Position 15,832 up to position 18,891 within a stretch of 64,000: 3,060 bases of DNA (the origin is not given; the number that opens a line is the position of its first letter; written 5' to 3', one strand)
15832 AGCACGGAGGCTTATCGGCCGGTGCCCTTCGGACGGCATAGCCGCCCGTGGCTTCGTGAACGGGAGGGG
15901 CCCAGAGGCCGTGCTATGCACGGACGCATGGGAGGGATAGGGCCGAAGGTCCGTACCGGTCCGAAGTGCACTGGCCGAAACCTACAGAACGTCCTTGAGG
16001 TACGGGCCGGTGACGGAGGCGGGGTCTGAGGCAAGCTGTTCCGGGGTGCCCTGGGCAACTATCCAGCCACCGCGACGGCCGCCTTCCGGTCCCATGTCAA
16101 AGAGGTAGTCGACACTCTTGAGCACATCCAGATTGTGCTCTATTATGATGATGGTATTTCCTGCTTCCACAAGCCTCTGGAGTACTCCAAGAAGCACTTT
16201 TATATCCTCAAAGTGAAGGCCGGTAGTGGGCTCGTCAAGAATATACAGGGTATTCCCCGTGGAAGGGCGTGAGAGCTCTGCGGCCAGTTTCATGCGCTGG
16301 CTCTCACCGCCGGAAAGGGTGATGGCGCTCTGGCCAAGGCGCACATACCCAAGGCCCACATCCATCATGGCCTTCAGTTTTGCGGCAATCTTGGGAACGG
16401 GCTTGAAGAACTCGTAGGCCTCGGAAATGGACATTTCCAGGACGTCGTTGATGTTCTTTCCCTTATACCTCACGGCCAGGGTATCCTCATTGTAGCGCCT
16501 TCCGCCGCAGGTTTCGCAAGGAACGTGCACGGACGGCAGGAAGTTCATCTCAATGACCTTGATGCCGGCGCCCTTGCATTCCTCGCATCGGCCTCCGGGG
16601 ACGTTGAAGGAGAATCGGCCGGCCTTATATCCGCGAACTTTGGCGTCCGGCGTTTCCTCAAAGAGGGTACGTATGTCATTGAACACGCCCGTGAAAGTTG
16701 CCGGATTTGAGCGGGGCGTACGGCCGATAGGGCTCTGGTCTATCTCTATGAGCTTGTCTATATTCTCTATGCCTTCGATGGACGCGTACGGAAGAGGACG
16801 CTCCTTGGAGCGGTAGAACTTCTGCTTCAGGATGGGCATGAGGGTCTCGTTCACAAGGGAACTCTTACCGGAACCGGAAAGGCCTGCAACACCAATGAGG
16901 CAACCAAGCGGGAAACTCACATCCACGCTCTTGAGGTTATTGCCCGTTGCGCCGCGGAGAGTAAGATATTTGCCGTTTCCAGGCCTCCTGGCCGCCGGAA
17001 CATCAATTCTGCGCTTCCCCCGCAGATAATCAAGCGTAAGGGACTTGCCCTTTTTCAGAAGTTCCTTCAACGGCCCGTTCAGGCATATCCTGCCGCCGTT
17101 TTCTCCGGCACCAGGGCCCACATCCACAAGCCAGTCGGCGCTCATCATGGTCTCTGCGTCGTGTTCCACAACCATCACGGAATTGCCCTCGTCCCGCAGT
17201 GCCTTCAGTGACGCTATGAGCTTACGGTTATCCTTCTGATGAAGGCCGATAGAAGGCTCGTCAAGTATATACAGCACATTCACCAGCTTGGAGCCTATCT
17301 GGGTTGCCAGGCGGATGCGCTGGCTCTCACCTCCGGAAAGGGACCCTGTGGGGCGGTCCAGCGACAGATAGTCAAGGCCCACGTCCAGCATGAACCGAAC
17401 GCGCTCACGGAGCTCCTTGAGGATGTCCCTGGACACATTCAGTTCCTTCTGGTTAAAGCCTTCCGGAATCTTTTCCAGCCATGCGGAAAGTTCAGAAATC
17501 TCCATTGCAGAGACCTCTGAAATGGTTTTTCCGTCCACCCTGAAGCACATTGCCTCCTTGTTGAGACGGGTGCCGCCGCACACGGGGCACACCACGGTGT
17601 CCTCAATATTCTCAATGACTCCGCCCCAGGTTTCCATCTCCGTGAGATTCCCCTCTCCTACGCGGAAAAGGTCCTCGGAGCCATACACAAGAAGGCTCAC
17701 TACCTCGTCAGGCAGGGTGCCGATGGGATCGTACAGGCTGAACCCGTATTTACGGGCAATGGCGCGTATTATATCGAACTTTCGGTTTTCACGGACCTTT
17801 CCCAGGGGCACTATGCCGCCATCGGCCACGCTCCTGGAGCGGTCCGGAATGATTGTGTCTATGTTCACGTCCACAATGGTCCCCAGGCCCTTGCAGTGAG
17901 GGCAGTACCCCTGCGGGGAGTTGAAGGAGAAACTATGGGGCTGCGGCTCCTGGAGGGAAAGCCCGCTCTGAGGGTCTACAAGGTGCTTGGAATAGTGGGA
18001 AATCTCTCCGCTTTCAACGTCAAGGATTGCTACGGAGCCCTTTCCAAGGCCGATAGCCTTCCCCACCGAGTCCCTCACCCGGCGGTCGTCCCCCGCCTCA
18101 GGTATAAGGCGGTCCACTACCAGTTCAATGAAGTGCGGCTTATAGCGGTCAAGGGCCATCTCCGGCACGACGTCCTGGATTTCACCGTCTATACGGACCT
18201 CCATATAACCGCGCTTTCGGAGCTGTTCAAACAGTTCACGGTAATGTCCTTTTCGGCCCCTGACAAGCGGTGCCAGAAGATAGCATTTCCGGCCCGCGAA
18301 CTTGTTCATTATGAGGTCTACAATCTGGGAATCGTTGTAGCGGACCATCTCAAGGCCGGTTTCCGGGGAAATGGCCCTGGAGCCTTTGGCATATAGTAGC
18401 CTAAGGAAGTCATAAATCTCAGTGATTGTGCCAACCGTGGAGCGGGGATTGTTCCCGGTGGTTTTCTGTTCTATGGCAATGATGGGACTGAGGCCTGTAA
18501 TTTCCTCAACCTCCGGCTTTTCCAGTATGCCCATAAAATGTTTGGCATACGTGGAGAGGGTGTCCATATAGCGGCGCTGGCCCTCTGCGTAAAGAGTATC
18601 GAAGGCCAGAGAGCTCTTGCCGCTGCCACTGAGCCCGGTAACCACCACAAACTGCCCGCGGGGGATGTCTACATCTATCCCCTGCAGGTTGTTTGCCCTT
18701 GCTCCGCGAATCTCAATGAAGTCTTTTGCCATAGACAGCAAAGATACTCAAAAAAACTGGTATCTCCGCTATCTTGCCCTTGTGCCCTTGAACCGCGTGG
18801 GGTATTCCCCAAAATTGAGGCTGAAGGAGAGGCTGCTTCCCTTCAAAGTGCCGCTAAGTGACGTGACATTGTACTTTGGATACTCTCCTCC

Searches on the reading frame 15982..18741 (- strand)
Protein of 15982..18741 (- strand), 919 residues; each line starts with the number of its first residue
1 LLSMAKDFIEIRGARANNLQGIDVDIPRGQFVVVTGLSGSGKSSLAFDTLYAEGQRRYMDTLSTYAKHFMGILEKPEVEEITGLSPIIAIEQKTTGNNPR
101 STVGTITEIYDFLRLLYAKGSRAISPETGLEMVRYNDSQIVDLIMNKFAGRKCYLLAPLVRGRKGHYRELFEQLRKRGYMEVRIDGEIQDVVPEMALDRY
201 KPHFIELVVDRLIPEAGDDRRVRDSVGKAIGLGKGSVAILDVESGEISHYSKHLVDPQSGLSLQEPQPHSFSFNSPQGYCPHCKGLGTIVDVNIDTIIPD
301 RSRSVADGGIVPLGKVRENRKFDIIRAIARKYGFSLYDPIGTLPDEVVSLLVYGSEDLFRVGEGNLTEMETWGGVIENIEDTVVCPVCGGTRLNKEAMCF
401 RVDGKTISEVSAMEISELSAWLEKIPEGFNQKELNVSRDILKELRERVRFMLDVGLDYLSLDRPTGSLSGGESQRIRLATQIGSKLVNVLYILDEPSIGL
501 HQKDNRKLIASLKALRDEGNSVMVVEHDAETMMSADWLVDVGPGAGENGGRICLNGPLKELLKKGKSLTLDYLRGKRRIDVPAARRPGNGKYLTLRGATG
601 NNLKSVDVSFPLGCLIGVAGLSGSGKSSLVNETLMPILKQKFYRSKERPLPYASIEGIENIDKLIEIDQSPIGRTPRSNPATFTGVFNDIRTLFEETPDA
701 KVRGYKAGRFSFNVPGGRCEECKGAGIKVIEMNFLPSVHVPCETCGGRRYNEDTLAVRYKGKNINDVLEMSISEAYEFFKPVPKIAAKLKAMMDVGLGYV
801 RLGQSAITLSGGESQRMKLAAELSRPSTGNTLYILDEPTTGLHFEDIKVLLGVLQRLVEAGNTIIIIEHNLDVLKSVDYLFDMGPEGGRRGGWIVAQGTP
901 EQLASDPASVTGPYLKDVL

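Call 27: search_protein_families(library=pfam, proteins=[window:15982-18741:-], max_evalue=0.01)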
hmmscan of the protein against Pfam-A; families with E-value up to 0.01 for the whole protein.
window:15982-18741:- (919 aa): 12 families
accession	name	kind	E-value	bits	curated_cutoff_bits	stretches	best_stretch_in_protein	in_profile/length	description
PF17760.6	UvrA_inter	-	3.3e-29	101.4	23.3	1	138-241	4-107/109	UvrA interaction domain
PF00005.33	ABC_tran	-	2.6e-18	67.4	25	2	792-840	92-137/137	ABC transporter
PF17755.6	UvrA_DNA-bind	-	8e-17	62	23.2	1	295-381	3-94/110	UvrA DNA-binding domain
PF02463.25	SMC_N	-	1.7e-09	37.9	40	0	392-541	135-211/220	RecF/RecN/SMC N terminal domain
PF20703.3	nSTAND1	-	7.3e-08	32.9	27.1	1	615-646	35-66/379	Novel STAND NTPase 1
PF13191.12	AAA_16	-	5.2e-07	30.7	32.6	0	24-59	19-55/167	AAA ATPase domain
PF00684.25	DnaJ_CXXCXGXG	-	2.7e-05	24.8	32.7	0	718-748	17-50/65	DnaJ central domain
PF13555.12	AAA_29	-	9.7e-05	22.5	27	0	23-45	16-38/61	P-loop containing region of AAA domain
PF13238.12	AAA_18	-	0.00045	21.1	29.4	0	32-46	1-15/128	AAA domain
PF03193.22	RsgA_GTPase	-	0.00052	20.3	30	0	614-633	107-126/174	RsgA GTPase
PF01583.26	APS_kinase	-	0.004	17.6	21.1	0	29-48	2-21/152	Adenylylsulphate kinase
PF13175.12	AAA_15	-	0.0043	17.2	32.1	0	824-867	323-366/374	AAA ATPase domain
